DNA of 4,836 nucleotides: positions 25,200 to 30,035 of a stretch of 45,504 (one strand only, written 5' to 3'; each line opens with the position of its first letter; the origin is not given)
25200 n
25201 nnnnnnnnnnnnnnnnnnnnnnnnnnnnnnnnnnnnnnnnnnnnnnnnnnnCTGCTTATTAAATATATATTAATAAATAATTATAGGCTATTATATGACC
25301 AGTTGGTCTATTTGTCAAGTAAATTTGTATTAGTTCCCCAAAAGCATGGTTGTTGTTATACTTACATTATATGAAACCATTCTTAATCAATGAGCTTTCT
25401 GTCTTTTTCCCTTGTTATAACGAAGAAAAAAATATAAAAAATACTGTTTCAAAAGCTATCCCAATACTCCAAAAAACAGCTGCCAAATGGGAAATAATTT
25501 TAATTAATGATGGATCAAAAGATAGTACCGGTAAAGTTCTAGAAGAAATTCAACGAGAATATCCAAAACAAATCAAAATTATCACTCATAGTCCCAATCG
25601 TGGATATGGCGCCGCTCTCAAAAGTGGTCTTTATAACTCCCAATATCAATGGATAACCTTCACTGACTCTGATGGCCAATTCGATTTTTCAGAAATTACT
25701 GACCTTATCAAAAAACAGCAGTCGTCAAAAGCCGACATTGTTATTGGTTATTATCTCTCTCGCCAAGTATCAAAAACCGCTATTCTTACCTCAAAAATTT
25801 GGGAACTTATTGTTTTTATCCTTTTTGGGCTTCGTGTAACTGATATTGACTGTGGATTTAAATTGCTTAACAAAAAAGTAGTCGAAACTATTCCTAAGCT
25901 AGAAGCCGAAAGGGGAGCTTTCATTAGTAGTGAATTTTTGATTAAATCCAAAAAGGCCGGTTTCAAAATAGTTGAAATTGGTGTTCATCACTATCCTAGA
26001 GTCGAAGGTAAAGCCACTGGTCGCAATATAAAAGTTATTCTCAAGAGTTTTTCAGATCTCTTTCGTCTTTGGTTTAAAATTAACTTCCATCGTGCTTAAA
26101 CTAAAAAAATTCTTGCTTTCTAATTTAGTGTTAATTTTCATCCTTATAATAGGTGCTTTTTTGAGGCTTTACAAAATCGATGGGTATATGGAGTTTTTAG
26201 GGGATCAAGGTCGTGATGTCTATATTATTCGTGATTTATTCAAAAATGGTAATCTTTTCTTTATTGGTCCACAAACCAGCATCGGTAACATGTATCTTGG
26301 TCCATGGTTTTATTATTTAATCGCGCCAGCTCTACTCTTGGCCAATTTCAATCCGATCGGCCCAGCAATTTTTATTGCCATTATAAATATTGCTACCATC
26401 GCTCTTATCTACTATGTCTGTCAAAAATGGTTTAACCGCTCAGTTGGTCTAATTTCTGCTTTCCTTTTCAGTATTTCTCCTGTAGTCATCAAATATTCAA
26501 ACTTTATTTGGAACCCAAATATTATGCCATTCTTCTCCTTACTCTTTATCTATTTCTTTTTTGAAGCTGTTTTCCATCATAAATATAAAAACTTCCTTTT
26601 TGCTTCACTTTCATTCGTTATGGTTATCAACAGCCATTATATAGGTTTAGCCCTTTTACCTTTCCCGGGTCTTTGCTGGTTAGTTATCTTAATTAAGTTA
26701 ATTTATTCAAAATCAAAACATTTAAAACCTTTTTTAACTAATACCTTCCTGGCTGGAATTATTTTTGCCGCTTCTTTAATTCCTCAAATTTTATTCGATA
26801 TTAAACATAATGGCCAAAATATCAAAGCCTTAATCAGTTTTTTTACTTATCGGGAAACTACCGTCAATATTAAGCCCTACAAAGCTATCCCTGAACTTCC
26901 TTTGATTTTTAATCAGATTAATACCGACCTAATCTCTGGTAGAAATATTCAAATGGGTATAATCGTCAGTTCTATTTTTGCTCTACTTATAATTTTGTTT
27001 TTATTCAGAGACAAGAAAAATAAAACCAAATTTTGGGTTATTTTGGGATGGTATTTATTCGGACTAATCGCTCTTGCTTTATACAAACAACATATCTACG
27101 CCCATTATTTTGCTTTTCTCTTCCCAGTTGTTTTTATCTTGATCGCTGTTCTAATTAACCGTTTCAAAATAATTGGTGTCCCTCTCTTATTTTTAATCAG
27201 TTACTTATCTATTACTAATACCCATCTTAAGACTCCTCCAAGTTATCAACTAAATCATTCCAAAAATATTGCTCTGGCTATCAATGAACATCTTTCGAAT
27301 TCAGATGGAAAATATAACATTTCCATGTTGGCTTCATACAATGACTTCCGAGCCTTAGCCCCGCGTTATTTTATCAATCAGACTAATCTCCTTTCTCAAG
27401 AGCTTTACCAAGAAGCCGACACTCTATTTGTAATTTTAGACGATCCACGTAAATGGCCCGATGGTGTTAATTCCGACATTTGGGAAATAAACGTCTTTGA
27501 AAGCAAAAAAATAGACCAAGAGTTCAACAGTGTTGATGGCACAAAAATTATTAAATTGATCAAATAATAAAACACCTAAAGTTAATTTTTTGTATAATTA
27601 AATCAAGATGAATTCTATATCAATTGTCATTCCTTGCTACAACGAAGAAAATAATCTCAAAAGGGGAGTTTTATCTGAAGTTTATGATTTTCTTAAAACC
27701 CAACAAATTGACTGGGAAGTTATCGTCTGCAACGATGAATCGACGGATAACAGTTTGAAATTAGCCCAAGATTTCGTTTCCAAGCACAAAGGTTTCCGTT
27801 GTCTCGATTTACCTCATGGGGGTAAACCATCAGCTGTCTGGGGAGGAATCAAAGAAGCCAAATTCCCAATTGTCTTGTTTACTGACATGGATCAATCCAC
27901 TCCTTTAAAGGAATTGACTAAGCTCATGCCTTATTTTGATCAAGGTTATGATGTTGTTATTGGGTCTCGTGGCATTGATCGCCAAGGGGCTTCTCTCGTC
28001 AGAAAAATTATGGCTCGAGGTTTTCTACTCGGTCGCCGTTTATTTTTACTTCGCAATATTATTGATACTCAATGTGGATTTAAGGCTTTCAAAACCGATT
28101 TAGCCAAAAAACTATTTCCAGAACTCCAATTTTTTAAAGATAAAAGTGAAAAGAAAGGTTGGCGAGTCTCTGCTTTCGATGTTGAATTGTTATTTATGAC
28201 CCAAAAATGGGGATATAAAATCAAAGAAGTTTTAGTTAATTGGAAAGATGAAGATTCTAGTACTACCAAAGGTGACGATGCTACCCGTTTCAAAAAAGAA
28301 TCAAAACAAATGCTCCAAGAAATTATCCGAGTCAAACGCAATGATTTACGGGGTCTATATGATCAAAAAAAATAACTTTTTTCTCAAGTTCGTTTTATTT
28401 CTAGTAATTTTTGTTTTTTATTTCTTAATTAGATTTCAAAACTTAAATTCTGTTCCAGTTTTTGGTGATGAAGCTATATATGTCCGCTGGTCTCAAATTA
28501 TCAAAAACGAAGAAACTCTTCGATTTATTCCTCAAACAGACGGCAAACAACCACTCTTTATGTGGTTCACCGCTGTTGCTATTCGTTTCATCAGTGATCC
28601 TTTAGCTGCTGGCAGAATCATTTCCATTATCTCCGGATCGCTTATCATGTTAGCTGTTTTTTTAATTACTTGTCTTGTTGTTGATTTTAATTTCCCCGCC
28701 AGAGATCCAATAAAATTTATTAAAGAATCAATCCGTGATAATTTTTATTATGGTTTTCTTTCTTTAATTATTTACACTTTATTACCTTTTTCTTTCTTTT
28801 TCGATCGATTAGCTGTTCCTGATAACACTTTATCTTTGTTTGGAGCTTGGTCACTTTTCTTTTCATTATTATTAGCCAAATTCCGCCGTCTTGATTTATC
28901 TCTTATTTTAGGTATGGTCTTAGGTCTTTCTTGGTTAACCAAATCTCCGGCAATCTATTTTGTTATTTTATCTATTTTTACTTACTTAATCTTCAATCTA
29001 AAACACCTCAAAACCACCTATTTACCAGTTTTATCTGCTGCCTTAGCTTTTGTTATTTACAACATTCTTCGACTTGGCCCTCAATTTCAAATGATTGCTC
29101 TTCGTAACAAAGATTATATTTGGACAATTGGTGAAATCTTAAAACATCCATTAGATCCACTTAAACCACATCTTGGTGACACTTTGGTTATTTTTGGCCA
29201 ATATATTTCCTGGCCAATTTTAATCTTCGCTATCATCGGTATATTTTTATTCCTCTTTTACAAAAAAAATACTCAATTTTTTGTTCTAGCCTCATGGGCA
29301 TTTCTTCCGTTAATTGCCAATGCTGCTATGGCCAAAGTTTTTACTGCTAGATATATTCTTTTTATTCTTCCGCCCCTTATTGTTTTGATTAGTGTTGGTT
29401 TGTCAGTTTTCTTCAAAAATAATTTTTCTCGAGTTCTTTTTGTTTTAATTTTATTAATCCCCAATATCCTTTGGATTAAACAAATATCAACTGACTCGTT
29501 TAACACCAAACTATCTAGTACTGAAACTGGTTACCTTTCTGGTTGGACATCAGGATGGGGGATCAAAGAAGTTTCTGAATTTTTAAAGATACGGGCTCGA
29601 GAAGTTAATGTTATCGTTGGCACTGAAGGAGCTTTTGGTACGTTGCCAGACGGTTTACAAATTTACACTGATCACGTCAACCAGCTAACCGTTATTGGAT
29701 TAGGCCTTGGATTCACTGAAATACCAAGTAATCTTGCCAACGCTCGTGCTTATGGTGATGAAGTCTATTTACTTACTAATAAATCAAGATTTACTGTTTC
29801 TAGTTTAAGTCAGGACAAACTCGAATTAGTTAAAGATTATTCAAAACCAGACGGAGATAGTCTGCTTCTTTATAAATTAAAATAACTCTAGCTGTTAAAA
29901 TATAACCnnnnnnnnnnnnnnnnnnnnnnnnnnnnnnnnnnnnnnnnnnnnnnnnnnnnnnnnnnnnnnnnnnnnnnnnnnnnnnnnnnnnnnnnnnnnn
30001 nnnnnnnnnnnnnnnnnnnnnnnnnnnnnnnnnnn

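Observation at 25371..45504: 20-kb glycosylation island with an unusual density of GT-C-like polytopic membrane proteins and no obvious priming enzyme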

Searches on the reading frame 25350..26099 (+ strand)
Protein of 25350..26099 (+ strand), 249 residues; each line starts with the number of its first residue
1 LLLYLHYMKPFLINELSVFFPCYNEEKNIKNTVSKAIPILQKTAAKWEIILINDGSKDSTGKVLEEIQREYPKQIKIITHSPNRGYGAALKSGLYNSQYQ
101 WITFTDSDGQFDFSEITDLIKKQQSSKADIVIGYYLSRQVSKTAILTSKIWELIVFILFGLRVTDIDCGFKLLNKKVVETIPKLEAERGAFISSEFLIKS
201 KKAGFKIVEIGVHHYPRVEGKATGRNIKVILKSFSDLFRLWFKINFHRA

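Call 7: search_protein_families(library=pfam, max_evalue=0.01, proteins=[window:25350-26099:+])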
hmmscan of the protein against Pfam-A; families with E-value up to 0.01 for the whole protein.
window:25350-26099:+ (249 aa): 3 families
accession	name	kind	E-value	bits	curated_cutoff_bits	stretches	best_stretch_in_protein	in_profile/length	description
PF00535.33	Glycos_transf_2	-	2.8e-29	102.7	23.3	1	17-179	1-165/168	Glycosyl transferase family 2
PF13641.12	Glyco_tranf_2_3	-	1.1e-07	32.6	27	1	16-108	3-96/230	Glycosyltransferase like family 2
PF10111.15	Glyco_tranf_2_2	-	0.00025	21.1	27.3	1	17-121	1-104/276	Glycosyltransferase like family 2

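Call 14: search_protein_families(library=ncbifam, max_evalue=0.01, proteins=[window:25350-26099:+])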
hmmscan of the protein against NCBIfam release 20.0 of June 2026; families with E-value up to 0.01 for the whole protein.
window:25350-26099:+ (249 aa): 23 families
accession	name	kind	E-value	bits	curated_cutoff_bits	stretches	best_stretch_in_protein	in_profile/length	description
TIGR03937.1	PgaC_IcaA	equivalog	5.9e-20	71.6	422.3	1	14-125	45-152/407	poly-beta-1,6-N-acetyl-D-glucosamine synthase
NF007986.1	PRK10714.1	equivalog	2.1e-18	66.4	529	1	13-230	5-216/316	undecaprenyl-phosphate 4-deoxy-4-formamido-L-arabinose transferase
NF047588.1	GlcsyltransPgfSStrep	equivalog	2.4e-15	56.5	500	1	16-185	3-171/308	glycosyltransferase PgfS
NF041391.1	DPhHxTase_Halo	equivalog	4.5e-14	51.9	375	1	22-217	3-186/213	dolichyl-phosphate hexose transferase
NF058614.1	PPMAGASynPpgS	equivalog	6.5e-14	51.9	370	1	18-212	4-194/226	polyprenyl-phospho-N-acetylgalactosaminyl synthase PpgS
NF047683.1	TeichurnBiosyTuaG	equivalog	9.3e-14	51.7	400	1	15-118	7-106/252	teichuronic acid biosynthesis protein TuaG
NF007482.0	PRK10073.1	equivalog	7.3e-13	48.2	423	1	14-130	6-117/334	glycosyltransferase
NF038302.1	EPS_HpsE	equivalog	3.5e-11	42.6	300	1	15-111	2-99/307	hormogonium polysaccharide biosynthesis glycosyltransferase HpsE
TIGR04182.1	glyco_TIGR04182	equivalog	4.3e-11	42.7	325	1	16-224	2-200/293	S-layer glycoprotein N-glycosyltransferase AglJ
NF041875.1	EPS_EpsD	equivalog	3.7e-10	39.7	370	1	16-136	1-117/325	exopolysaccharide biosynthesis glycosyltransferase EpsD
TIGR03111.1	glyc2_xrt_Gpos1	hypoth_equivalog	4.6e-10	38.9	363.95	1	15-131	50-165/439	TIGR03111 family XrtG-associated glycosyltransferase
NF053739.1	GlytfEpsEBac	equivalog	2.3e-09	36.7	450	1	17-112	4-93/265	glycosyltransferase EpsE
TIGR04283.1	glyco_like_mftF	equivalog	2.4e-09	37.1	182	1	16-135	1-107/221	TIGR04283 family arsenosugar biosynthesis glycosyltransferase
NF010496.0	PRK13915.1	equivalog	5.3e-08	32.3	262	1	14-109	31-127/307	glucosyl-3-phosphoglycerate synthase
TIGR03469.1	HpnB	hypoth_equivalog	2.5e-07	30.1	379.25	1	16-131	46-168/386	hopene-associated glycosyltransferase HpnB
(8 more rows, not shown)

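Call 16: search_solved_structures(query=window:25350-26099:+, max_evalue=0.001)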
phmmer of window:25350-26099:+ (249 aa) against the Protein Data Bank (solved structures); distinct sequences matched with E-value up to 0.001: 16.
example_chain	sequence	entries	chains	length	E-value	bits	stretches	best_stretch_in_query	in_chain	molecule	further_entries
5eke_A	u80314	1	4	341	1.3e-16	64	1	13-198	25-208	Uncharacterized glycosyltransferase sll0501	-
5ekp_C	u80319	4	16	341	1.3e-16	63.9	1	13-197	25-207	Uncharacterized glycosyltransferase sll0501 | Glycosyltransferase sll0501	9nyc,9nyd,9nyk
9nye_A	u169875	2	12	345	1.4e-16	63.9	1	13-197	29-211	Glycosyltransferase sll0501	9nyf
9bhc_C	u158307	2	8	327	5.6e-15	58.6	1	13-222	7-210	Undecaprenyl-phosphate 4-deoxy-4-formamido-L-arabinose transferase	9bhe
8vxh_A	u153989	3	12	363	7.2e-15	58.3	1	13-222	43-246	Undecaprenyl-phosphate 4-deoxy-4-formamido-L-arabinose transferase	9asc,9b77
2z86_A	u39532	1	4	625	8e-12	48.3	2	9-108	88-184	Chondroitin synthase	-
2z87_A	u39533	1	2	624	8.1e-12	48.3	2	9-108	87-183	Chondroitin synthase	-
9hwj_A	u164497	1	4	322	2.3e-11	46.8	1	13-223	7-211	Undecaprenyl-phosphate 4-deoxy-4-formamido-L-arabinose transferase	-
3bcv_A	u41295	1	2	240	4.9e-11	45.7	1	12-131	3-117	Putative glycosyltransferase protein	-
5hea_A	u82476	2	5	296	1.6e-10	44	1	16-130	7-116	Putative glycosyltransferase (GalT1)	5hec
5mlz_A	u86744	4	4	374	1.7e-09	40.7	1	15-232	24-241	Dolichol monophosphate mannose synthase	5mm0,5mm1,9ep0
6p61_A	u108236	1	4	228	4.1e-08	36.2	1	6-122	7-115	Glycosyltransferase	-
3l7j_A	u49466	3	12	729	6.8e-07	32.1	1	14-124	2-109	Teichoic acid biosynthesis protein F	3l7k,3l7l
3l7i_A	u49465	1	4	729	6.8e-07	32.1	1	14-124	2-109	Teichoic acid biosynthesis protein F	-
3l7m_A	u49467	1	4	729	6.8e-07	32.1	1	14-124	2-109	Teichoic acid biosynthesis protein F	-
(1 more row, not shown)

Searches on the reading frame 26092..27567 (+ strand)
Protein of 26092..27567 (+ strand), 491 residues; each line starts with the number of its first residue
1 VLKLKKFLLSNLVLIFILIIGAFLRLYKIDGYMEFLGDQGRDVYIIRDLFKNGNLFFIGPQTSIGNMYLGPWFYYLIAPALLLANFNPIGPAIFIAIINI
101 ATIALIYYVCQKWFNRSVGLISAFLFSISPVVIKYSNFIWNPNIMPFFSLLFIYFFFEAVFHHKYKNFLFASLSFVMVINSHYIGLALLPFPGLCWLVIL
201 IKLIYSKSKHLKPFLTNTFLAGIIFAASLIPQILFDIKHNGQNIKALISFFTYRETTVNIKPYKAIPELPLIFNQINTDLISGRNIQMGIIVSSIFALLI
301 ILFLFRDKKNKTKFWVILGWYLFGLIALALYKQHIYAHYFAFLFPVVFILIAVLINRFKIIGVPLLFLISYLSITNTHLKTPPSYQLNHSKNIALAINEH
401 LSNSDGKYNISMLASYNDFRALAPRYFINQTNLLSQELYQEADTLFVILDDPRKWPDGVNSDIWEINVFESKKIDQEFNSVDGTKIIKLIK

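Call 7: search_protein_families(library=pfam, max_evalue=0.01, proteins=[window:26092-27567:+])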
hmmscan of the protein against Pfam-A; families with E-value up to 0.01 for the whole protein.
window:26092-27567:+ (491 aa): 2 families
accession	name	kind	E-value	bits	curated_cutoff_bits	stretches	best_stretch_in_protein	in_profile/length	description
PF13231.12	PMT_2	-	7e-09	36.5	26.1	1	71-227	4-156/160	Dolichyl-phosphate-mannose-protein mannosyltransferase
PF11992.13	TgpA_N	-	0.0025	17.3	30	1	173-357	4-146/333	TgpA N-terminal domain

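Call 13: search_protein_families(library=ncbifam, max_evalue=0.01, proteins=[window:26092-27567:+])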
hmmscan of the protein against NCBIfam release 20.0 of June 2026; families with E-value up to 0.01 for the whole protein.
window:26092-27567:+ (491 aa): 1 family
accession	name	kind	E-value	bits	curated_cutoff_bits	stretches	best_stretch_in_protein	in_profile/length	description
TIGR03663.1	TIGR03663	subfamily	1.2e-08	34.5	126.25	1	13-335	3-317/435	flippase activity-associated protein Agl23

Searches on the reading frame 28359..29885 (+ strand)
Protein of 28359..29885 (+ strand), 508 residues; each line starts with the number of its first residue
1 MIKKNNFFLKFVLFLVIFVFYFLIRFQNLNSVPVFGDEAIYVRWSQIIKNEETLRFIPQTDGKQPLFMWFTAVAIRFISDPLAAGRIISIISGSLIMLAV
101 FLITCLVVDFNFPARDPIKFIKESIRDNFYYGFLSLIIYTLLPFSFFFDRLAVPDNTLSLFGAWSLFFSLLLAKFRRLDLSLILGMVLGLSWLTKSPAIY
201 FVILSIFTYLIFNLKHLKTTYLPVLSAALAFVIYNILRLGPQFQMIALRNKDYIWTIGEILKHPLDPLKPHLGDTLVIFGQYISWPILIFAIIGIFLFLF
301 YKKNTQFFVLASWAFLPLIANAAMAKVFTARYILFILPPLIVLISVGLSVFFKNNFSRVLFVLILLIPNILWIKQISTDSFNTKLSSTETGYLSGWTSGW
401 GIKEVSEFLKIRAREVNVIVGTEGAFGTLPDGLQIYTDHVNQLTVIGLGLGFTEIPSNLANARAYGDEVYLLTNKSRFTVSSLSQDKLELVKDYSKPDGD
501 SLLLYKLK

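Call 7: search_protein_families(library=pfam, max_evalue=0.01, proteins=[window:28359-29885:+])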
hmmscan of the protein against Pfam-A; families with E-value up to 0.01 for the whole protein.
window:28359-29885:+ (508 aa): 1 family
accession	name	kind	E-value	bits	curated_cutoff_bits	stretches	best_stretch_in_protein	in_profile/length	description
PF13231.12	PMT_2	-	1e-08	36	26.1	1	132-233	52-153/160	Dolichyl-phosphate-mannose-protein mannosyltransferase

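Call 13: search_protein_families(library=ncbifam, max_evalue=0.01, proteins=[window:28359-29885:+])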
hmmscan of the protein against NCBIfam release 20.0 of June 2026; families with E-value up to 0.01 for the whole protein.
window:28359-29885:+ (508 aa): 1 family
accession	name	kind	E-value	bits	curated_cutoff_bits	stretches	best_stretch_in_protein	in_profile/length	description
TIGR03663.1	TIGR03663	subfamily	6.9e-06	25.3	126.25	1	13-103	3-91/435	flippase activity-associated protein Agl23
